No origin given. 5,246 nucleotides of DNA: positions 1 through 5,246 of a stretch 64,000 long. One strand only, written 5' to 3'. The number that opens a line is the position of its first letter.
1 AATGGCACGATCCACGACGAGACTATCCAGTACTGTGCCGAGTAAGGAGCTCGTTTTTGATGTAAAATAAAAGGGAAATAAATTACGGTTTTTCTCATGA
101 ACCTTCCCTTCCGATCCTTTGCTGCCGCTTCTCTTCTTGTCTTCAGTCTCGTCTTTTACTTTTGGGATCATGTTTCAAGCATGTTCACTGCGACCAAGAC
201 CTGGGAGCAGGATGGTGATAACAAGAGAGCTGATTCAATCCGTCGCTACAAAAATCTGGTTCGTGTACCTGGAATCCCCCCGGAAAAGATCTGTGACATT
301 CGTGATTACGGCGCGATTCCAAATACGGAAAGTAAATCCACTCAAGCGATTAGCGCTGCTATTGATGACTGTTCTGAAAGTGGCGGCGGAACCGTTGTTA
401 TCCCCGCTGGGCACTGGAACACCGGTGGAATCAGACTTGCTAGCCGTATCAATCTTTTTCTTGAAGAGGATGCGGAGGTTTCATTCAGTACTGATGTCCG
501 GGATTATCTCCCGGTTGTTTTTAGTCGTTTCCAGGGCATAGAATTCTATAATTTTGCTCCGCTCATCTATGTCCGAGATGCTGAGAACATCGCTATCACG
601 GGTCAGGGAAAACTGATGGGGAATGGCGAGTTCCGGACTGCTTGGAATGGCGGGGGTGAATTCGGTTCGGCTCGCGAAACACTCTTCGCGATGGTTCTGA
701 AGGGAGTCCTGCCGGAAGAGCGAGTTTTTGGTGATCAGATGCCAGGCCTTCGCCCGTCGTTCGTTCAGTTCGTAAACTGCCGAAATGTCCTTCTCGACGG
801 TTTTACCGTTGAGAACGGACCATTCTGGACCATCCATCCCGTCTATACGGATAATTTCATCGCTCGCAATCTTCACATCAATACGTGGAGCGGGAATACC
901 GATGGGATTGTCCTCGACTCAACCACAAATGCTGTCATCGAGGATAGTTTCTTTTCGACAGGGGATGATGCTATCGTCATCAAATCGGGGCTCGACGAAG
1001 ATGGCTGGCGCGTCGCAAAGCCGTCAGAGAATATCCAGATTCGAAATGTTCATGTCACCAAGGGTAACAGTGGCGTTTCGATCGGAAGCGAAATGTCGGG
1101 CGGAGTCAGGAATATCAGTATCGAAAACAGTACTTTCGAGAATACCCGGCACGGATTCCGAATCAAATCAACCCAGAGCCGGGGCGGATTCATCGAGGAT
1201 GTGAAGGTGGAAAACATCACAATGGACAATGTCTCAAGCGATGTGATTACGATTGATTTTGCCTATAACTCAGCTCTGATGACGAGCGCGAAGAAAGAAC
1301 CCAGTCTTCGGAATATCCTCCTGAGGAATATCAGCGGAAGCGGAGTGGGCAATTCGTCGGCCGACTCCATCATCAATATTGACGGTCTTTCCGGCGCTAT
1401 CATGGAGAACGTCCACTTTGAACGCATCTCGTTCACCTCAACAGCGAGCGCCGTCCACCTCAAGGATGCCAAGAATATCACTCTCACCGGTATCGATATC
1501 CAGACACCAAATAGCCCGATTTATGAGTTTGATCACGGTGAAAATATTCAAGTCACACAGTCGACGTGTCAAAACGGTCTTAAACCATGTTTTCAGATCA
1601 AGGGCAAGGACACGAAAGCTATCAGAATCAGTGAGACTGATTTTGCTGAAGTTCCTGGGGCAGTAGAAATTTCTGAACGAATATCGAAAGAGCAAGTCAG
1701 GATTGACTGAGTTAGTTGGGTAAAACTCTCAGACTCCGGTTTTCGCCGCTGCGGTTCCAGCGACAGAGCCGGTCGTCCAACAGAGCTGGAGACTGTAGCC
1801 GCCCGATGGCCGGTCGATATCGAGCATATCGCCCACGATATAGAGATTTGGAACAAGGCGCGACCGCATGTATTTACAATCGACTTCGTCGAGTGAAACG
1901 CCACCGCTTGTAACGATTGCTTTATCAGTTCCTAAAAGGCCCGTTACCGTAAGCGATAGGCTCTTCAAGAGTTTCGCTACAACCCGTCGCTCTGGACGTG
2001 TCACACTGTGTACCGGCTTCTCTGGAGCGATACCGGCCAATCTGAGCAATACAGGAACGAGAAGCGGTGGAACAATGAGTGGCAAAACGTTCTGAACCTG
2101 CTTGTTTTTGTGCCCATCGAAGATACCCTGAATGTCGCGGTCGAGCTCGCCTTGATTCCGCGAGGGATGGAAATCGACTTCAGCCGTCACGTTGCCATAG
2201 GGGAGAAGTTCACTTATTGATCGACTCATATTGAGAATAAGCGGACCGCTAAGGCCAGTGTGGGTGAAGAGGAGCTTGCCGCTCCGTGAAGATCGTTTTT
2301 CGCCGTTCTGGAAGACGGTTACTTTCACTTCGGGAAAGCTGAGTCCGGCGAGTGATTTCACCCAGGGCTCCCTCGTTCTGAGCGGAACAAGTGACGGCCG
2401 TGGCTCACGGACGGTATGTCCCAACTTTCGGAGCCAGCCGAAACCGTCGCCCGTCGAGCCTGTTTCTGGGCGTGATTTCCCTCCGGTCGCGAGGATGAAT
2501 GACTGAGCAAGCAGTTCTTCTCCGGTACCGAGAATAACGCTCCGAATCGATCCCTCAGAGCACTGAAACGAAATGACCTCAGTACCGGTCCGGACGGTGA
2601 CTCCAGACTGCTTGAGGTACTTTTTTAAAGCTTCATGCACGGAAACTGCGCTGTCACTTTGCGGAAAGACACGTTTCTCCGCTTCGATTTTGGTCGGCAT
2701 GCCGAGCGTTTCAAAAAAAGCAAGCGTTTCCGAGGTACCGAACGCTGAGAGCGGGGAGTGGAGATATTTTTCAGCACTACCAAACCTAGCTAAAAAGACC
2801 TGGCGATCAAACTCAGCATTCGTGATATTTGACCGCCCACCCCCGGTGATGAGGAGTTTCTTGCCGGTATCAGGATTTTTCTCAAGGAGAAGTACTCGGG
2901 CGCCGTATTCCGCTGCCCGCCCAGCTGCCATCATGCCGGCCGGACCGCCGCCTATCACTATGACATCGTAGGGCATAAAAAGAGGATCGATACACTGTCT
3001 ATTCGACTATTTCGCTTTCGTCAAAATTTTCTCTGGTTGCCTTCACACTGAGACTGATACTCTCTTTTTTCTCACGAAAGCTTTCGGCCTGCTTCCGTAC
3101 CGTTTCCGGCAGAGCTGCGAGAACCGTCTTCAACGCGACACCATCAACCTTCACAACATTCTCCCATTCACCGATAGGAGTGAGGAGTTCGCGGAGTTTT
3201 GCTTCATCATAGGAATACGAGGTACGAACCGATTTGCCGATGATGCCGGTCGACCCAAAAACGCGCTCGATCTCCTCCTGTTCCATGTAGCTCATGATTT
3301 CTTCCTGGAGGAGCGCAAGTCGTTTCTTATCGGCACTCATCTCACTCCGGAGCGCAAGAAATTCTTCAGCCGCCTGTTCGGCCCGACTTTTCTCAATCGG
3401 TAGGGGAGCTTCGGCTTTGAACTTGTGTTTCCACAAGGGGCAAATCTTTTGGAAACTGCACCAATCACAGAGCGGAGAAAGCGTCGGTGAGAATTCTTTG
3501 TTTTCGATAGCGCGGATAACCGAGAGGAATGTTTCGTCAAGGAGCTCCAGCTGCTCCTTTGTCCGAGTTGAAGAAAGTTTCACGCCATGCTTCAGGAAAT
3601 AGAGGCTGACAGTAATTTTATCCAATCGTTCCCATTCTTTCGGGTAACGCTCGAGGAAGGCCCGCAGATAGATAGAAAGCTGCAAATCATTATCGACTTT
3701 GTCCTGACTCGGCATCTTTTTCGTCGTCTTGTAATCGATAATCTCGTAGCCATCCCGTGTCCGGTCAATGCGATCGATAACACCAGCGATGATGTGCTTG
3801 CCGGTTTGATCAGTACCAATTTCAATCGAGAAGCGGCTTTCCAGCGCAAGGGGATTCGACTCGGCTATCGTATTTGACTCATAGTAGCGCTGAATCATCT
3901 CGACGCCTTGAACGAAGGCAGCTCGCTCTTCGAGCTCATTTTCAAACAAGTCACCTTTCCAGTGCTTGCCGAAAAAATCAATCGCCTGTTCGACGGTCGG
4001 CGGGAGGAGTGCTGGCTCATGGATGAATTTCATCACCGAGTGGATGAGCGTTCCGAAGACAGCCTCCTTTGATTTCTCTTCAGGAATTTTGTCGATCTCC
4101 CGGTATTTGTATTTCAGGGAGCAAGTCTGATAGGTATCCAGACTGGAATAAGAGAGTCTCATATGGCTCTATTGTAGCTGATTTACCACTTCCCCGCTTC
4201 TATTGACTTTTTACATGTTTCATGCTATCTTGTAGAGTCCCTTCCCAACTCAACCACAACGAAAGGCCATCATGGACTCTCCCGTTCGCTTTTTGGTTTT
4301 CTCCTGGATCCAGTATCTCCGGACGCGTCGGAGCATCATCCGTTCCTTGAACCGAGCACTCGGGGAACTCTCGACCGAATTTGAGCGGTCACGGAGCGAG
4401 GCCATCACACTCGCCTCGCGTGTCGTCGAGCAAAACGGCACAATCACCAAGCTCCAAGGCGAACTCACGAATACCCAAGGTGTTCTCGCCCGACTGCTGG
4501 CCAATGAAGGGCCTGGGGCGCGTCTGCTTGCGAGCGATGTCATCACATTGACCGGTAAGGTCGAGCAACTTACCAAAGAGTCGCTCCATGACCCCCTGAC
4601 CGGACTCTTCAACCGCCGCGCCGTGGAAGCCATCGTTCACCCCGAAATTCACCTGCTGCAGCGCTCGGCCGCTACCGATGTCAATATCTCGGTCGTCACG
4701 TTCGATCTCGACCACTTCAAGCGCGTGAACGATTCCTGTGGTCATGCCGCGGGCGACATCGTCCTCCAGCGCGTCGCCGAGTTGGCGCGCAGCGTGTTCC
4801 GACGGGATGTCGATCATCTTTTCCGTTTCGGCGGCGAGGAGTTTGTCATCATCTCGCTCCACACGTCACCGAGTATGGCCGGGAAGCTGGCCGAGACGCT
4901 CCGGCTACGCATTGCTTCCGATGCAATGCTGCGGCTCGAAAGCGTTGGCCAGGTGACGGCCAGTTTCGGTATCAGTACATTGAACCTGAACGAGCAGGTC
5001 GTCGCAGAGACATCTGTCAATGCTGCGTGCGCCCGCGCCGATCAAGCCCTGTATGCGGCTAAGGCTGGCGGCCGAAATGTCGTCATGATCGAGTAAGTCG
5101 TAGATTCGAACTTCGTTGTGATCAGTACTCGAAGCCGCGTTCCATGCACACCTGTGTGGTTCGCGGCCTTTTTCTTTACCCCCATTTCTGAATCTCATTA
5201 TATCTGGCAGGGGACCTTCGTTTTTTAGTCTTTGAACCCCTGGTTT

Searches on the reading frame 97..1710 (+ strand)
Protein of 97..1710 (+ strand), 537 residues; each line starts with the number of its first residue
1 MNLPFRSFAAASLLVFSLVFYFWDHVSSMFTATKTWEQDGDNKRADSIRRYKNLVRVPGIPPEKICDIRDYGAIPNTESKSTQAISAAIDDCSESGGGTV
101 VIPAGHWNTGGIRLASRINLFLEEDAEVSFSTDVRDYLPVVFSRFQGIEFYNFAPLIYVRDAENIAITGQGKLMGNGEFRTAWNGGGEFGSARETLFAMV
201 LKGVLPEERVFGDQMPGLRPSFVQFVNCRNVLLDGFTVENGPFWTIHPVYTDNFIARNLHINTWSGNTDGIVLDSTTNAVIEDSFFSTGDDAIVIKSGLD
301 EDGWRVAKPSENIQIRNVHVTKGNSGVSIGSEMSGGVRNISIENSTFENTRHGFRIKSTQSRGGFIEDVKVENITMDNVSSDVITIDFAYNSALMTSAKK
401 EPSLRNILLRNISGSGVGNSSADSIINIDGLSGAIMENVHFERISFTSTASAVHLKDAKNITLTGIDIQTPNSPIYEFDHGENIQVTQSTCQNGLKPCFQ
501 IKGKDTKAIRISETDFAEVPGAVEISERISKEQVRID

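Call 8: search_protein_families(library=pfam, proteins=[window:97-1710:+], max_evalue=0.001)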
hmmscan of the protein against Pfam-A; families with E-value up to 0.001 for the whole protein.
window:97-1710:+ (537 aa): 2 families
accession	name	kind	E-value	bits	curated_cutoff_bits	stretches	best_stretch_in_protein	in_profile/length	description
PF00295.23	Glyco_hydro_28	-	2.9e-30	105.9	22.9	1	219-453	90-313/324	Glycosyl hydrolases family 28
PF12708.12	Pect-lyase_RHGA_epim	-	2.4e-09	37.7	27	0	67-120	3-58/213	Rhamnogalacturonase A/epimerase, pectate lyase-like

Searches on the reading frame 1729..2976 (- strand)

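Call 8: search_protein_families(library=pfam, proteins=[window:1729-2976:-], max_evalue=0.001)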
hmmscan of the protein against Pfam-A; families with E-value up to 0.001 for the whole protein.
window:1729-2976:- (415 aa): 14 families
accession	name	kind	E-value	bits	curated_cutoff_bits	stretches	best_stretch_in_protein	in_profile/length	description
PF03486.20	HI0933_like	-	3.8e-76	256.2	50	1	4-408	2-243/244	HI0933-like protein Rossmann domain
PF22780.1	HI0933_like_1st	-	4.7e-33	114.8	27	1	193-355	1-165/165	HI0933-like protein barrel and H2TH domain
PF07992.20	Pyr_redox_2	-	4.3e-15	56.3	26.1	2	3-36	1-31/291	Pyridine nucleotide-disulphide oxidoreductase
PF12831.13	FAD_oxidored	-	1.7e-11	44.5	27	1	4-165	1-145/416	FAD dependent oxidoreductase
PF01266.30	DAO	-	3.3e-11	43.8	27.9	1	4-38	1-35/353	FAD dependent oxidoreductase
PF00890.30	FAD_binding_2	-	1.4e-10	41.4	20.4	1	4-94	1-100/414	FAD binding domain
PF01134.28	GIDA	-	3.8e-10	39.8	22.1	1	4-170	1-156/391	Glucose inhibited division protein A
PF01494.25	FAD_binding_3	-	3.3e-09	36.9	22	1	3-169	2-164/349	FAD binding domain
PF00070.33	Pyr_redox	-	1.6e-07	32.2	22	0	5-36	2-33/82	Pyridine nucleotide-disulphide oxidoreductase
PF13450.12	NAD_binding_8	-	1.6e-06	28.7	21.9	1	7-38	1-32/68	NAD(P)-binding Rossmann-like domain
PF13738.12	Pyr_redox_3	-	2.7e-05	24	30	0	6-34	1-30/305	Pyridine nucleotide-disulphide oxidoreductase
PF01262.27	AlaDh_PNT_C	-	4.4e-05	23.5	23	1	3-43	29-69/214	Alanine dehydrogenase/PNT, C-terminal domain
PF04820.20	Trp_halogenase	-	4.7e-05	22.9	21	0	4-34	1-35/458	Tryptophan halogenase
PF05834.18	Lycopene_cycl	-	0.00012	21.8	23.4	0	4-36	1-35/380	Lycopene cyclase protein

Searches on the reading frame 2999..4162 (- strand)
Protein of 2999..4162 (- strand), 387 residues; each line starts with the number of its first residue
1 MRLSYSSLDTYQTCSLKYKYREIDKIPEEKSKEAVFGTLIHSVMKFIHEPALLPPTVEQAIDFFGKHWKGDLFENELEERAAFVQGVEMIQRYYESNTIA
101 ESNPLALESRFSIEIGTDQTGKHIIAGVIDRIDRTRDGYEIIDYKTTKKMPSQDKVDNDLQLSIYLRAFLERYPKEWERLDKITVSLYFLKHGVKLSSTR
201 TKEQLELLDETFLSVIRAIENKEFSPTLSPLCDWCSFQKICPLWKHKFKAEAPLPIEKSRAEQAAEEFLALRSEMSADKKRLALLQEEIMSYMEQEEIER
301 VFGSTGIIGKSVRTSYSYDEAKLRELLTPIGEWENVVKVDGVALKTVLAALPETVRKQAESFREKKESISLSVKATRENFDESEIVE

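Call 8: search_protein_families(library=pfam, proteins=[window:2999-4162:-], max_evalue=0.001)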
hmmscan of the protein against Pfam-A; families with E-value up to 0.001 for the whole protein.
window:2999-4162:- (387 aa): 3 families
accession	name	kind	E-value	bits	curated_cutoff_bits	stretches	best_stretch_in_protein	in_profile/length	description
PF12705.13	PDDEXK_1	-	5.8e-38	131.7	22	1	2-242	1-247/247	PD-(D/E)XK nuclease superfamily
PF10926.14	DUF2800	-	7.1e-06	25.9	21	1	2-254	3-245/368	Protein of unknown function (DUF2800)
PF24091.1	DUF7376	-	0.00025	21.3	27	1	261-307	92-138/219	Family of unknown function (DUF7376)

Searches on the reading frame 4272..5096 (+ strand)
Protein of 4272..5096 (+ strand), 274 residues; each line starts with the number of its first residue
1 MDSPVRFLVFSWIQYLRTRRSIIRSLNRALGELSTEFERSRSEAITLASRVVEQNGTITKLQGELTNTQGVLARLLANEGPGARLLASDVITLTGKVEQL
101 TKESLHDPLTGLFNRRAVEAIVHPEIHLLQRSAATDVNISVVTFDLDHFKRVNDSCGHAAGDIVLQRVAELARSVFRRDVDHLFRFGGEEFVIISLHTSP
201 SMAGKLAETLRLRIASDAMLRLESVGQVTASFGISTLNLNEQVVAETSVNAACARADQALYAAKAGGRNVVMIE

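Call 8: search_protein_families(library=pfam, proteins=[window:4272-5096:+], max_evalue=0.001)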
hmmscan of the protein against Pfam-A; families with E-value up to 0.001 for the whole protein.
window:4272-5096:+ (274 aa): 1 family
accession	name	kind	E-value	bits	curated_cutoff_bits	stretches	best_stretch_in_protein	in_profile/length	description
PF00990.26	GGDEF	-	5.9e-34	117.6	23.8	1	105-269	2-160/161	Diguanylate cyclase, GGDEF domain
